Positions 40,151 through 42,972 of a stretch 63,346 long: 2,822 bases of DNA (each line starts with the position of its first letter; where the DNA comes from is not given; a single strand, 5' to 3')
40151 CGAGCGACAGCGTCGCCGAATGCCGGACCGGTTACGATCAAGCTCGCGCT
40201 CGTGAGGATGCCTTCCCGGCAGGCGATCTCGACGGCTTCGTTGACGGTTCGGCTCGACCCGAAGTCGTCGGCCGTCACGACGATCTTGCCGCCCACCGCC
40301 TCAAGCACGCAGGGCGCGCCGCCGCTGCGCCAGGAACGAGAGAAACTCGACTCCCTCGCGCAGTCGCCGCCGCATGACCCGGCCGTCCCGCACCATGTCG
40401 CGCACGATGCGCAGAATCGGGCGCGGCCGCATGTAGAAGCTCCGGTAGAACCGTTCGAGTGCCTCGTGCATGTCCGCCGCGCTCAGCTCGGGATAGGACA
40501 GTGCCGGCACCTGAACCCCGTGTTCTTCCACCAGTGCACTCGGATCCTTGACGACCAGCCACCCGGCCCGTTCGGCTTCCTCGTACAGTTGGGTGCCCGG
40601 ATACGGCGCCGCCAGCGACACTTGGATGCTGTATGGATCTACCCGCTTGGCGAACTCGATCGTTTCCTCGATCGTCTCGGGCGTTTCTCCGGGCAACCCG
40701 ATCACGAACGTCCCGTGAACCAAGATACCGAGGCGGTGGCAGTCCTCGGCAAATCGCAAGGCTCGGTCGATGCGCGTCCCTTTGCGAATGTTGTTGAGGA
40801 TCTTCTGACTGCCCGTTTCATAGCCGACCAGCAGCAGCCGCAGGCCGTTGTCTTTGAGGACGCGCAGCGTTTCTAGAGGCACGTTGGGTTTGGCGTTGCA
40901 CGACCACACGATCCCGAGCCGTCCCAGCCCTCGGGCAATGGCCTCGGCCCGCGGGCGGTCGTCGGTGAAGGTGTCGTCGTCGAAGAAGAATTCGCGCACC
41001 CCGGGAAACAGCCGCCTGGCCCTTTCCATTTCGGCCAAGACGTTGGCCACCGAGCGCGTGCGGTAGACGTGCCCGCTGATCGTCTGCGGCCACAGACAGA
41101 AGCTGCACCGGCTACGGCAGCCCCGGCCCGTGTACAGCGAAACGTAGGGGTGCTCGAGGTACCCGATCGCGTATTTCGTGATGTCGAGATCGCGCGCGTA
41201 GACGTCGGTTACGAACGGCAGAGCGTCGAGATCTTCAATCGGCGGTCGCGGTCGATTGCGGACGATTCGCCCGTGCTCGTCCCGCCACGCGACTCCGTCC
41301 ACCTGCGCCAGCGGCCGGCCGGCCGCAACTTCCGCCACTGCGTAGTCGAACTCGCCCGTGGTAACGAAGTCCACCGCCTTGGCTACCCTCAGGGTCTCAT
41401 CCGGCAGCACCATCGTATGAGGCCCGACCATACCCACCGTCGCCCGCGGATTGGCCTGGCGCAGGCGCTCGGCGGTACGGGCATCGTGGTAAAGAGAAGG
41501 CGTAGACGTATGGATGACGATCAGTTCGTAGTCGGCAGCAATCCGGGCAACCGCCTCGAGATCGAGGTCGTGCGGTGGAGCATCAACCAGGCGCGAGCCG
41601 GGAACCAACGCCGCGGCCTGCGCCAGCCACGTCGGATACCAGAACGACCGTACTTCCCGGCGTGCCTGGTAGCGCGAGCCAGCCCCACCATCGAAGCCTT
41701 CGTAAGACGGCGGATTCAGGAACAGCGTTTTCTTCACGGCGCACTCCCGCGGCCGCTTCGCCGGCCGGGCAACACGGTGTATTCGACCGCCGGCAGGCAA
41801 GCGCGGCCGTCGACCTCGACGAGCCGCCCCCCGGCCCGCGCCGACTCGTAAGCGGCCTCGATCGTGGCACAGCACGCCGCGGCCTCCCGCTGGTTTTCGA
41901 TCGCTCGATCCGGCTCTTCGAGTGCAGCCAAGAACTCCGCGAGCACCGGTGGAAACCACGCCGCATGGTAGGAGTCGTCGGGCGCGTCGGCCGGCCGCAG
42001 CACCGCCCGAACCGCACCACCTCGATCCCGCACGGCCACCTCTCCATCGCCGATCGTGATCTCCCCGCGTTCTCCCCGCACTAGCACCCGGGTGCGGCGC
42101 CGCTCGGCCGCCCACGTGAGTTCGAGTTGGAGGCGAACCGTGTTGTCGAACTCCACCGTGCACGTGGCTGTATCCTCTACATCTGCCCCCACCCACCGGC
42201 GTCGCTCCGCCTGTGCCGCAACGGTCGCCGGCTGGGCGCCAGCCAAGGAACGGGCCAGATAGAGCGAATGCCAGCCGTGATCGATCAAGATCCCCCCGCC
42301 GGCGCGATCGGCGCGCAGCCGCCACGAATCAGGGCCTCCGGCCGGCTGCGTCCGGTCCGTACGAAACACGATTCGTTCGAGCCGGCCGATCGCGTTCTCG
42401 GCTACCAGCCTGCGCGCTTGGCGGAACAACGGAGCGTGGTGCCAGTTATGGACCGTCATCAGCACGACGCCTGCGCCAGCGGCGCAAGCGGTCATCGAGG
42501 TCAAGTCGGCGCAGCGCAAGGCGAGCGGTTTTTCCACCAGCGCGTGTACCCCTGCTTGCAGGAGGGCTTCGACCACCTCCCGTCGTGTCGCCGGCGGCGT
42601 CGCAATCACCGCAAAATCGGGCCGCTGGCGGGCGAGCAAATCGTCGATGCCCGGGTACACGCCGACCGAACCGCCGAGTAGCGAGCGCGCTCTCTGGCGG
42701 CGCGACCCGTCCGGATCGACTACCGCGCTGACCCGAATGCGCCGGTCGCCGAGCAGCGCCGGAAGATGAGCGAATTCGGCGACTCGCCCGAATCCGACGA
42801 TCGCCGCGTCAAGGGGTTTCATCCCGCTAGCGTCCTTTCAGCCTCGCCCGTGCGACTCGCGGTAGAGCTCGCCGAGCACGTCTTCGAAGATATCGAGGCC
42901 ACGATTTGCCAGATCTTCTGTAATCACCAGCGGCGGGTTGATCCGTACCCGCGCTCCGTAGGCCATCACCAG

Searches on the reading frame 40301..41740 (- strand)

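Call 70: search_protein_families(library=ncbifam, proteins=[window:40301-41740:-], max_evalue=0.00001)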
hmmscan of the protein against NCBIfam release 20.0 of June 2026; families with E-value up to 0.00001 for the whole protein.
window:40301-41740:- (479 aa): 20 families
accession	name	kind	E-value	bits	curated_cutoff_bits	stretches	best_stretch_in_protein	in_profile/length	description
TIGR03471.1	HpnJ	equivalog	2.2e-223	742.3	577.6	1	3-474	1-471/472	hopanoid biosynthesis associated radical SAM protein HpnJ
NF050148.1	rSAM_ApyD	equivalog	8e-32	110.4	750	1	80-389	84-393/645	RiPP biosynthesis radical SAM protein ApyD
NF038361.1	rSAM_Sden_1168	equivalog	5.5e-31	107.7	575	1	87-396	158-480/560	Sden_1168 family B12-binding radical SAM P-methyltransferase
TIGR02026.1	BchE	equivalog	1.3e-30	106.7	481.35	1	32-445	18-436/497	magnesium-protoporphyrin IX monomethyl ester anaerobic oxidative cyclase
TIGR04072.2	rSAM_ladder_B12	equivalog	1.2e-25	90.1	360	1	99-405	98-386/443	lipid biosynthesis B12-binding/radical SAM protein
TIGR04014.1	B12_SAM_MJ_0865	equivalog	3.5e-25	88.7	360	1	77-391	46-360/434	methyl-coenzyme M reductase glutamine C-methyltransferase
TIGR04479.1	bcpD_PhpK_rSAM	subfamily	7.1e-23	80.7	600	1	136-370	189-412/504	PhpK family radical SAM P-methyltransferase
TIGR03975.1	rSAM_ocin_1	subfamily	3.1e-22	78.8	281.85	1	90-363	148-426/606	RiPP maturation radical SAM C-methyltransferase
TIGR04013.1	B12_SAM_MJ_1487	hypoth_equivalog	3.3e-19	69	251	2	301-389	267-357/382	TIGR04013 family B12-binding domain/radical SAM domain-containing protein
TIGR04295.1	B12_rSAM_oligo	hypoth_equivalog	1.6e-17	63.3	400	1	49-270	42-267/422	TIGR04295 family B12-binding domain-containing radical SAM protein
NF033070.1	rSAM_AprD4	equivalog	2.3e-17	63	500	1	181-400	176-401/456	AprD4 family radical SAM diol-dehydratase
NF033712.0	B12_rSAM_KedN5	subfamily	5e-17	61.3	700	1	88-385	80-387/624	KedN5 family methylcobalamin-dependent radical SAM C-methyltransferase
TIGR04367.1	HpnR_B12_rSAM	equivalog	6.9e-17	61.1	650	1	92-391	83-375/490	hopanoid C-3 methylase HpnR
TIGR04385.1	B12_rSAM_cofa1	equivalog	1e-15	57.9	450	1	89-367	89-364/438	B12 lower ligand biosynthesis radical SAM protein BzaD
NF040546.1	rSAM_CUAEP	equivalog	1.9e-10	40.1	500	1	50-404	31-383/468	CUAEP/CCAEP-tail radical SAM (seleno)protein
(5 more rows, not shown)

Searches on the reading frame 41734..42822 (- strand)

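Call 69: search_protein_families(library=pfam, proteins=[window:41734-42822:-], max_evalue=0.00001)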
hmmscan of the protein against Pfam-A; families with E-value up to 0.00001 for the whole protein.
window:41734-42822:- (362 aa): 3 families
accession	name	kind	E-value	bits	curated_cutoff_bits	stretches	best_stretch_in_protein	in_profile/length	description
PF22725.1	GFO_IDH_MocA_C3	-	2.4e-27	95.8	27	1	133-255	1-123/124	GFO/IDH/MocA C-terminal domain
PF01408.29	GFO_IDH_MocA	-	3.7e-21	76.5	24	1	6-123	3-118/120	Oxidoreductase family, NAD-binding Rossmann fold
PF02894.22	GFO_IDH_MocA_C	-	1.2e-16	61.7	22.9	1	138-332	2-214/218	Oxidoreductase family, C-terminal alpha/beta domain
